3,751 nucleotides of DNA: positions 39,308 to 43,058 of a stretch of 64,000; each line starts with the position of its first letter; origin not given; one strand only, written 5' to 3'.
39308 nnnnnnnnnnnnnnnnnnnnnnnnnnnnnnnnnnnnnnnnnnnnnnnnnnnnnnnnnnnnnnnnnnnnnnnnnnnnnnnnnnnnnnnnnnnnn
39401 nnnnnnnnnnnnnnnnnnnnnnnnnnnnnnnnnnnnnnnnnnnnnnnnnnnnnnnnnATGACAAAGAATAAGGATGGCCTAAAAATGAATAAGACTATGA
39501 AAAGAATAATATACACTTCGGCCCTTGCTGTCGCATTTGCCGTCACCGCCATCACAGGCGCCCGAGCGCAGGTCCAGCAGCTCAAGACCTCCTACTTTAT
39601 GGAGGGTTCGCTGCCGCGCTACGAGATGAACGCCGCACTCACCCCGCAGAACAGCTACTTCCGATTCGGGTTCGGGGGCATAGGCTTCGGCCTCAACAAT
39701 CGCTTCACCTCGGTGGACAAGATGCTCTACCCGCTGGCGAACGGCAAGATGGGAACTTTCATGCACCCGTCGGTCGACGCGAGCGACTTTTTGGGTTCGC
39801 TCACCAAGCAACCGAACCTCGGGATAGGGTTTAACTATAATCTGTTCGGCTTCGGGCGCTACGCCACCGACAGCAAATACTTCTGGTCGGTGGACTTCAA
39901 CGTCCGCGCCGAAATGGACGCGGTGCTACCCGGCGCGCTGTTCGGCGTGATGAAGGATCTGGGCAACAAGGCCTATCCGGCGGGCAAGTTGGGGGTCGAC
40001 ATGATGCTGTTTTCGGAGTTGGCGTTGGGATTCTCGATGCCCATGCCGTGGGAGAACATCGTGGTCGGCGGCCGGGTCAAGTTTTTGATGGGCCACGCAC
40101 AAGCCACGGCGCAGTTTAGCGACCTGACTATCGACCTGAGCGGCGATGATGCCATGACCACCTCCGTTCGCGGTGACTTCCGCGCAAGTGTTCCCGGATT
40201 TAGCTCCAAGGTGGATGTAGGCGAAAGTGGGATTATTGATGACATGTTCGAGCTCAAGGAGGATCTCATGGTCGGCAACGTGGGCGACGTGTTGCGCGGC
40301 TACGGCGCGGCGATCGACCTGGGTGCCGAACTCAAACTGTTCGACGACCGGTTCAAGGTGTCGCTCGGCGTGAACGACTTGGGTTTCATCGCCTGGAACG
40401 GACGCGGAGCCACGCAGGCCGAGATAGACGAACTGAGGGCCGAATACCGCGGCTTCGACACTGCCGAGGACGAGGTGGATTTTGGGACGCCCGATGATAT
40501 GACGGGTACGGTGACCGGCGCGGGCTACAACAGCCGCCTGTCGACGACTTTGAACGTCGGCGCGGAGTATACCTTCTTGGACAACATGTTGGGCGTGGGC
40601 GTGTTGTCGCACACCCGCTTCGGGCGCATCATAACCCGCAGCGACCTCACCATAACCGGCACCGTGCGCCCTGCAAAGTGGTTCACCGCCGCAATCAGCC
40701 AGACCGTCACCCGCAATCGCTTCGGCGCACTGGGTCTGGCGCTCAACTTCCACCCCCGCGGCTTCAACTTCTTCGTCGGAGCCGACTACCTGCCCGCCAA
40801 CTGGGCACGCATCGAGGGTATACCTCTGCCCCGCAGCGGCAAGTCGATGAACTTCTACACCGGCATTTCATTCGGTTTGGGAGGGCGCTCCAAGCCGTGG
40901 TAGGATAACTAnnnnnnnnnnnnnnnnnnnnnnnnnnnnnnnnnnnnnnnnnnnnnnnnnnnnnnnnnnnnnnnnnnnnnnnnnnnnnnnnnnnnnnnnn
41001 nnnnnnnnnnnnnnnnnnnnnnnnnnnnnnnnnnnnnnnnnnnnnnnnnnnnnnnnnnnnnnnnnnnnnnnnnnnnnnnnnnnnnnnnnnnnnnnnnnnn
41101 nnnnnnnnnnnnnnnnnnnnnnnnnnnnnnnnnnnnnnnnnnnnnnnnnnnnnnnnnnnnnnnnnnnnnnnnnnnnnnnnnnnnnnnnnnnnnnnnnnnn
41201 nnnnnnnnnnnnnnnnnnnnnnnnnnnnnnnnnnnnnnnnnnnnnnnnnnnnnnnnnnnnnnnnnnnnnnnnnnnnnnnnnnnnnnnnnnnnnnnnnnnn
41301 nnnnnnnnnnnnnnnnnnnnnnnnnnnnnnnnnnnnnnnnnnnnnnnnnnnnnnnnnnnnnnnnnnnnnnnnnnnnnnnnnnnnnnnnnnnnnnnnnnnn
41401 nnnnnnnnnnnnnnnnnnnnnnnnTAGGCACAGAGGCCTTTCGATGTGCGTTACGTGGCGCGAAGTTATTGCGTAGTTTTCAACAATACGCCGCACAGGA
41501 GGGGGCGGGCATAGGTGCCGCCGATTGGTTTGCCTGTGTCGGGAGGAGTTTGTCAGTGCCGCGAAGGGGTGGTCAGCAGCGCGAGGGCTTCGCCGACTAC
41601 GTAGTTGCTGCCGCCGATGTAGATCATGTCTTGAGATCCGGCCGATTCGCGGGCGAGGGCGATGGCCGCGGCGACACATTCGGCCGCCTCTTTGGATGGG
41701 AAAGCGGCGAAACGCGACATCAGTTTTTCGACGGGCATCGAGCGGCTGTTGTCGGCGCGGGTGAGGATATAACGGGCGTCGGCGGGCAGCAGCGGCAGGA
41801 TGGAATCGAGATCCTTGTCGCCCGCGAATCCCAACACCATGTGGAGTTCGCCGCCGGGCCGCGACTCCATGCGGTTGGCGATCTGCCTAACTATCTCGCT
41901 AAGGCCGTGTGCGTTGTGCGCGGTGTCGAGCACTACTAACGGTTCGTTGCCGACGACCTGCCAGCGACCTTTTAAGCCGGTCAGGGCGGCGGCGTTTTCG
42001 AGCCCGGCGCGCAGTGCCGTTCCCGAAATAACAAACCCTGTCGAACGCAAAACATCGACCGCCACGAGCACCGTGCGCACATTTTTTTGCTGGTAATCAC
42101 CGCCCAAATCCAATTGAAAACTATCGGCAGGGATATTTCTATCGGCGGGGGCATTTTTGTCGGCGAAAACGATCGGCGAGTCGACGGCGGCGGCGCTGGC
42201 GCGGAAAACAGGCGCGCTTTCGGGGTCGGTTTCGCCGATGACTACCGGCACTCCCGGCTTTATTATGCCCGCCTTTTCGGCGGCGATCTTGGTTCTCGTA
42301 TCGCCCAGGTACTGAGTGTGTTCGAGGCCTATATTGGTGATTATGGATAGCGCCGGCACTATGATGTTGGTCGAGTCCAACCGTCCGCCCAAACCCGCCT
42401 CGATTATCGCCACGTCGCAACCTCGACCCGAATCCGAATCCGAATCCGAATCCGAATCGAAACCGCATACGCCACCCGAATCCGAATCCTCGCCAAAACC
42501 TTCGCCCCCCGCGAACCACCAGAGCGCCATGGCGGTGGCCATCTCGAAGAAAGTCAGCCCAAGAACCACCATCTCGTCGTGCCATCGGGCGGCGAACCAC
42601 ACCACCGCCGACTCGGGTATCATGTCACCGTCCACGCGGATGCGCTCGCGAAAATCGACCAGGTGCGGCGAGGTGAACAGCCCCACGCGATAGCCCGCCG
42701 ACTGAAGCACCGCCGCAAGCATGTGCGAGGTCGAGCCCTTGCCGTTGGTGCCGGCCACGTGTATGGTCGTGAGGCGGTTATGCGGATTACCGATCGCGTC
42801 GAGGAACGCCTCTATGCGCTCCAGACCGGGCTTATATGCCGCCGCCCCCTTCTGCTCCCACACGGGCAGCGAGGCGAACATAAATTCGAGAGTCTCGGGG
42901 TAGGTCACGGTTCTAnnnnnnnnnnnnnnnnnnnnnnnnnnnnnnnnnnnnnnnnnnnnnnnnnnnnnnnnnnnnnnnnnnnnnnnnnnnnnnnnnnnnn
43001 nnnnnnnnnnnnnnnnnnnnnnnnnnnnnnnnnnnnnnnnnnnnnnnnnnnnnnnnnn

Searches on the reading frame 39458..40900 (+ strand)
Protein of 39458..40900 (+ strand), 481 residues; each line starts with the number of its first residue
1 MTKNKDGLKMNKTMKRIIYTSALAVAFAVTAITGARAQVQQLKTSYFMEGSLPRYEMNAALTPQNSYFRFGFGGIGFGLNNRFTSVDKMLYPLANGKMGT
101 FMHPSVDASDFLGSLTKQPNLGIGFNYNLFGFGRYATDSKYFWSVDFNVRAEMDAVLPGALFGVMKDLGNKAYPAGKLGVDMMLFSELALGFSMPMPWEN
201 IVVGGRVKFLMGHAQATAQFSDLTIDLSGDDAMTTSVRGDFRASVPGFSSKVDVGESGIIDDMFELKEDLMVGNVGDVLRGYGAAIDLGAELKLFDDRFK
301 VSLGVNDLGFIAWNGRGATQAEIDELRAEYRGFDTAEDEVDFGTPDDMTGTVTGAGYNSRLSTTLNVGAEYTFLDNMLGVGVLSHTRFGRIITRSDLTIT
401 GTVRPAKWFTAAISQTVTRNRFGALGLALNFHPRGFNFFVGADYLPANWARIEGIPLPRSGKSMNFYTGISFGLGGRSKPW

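Call 77: search_protein_families(library=pfam, proteins=[window:39458-40900:+], max_evalue=0.00001)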
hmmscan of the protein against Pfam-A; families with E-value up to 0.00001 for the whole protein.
window:39458-40900:+ (481 aa): 1 family
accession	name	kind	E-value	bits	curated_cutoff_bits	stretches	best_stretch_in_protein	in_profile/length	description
PF18990.6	DUF5723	-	6.8e-73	247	26.8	1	60-443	2-376/376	Family of unknown function (DUF5723)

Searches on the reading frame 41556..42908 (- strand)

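Call 77: search_protein_families(library=pfam, proteins=[window:41556-42908:-], max_evalue=0.00001)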
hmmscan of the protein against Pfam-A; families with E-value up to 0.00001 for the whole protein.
window:41556-42908:- (451 aa): 2 families
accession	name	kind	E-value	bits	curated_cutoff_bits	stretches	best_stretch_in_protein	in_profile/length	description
PF02875.26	Mur_ligase_C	-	3.9e-14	54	28.4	1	314-434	1-126/127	Mur ligase, glutamate ligase domain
PF08245.18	Mur_ligase_M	-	2.2e-10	41.3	24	0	163-256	56-152/200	Mur ligase middle domain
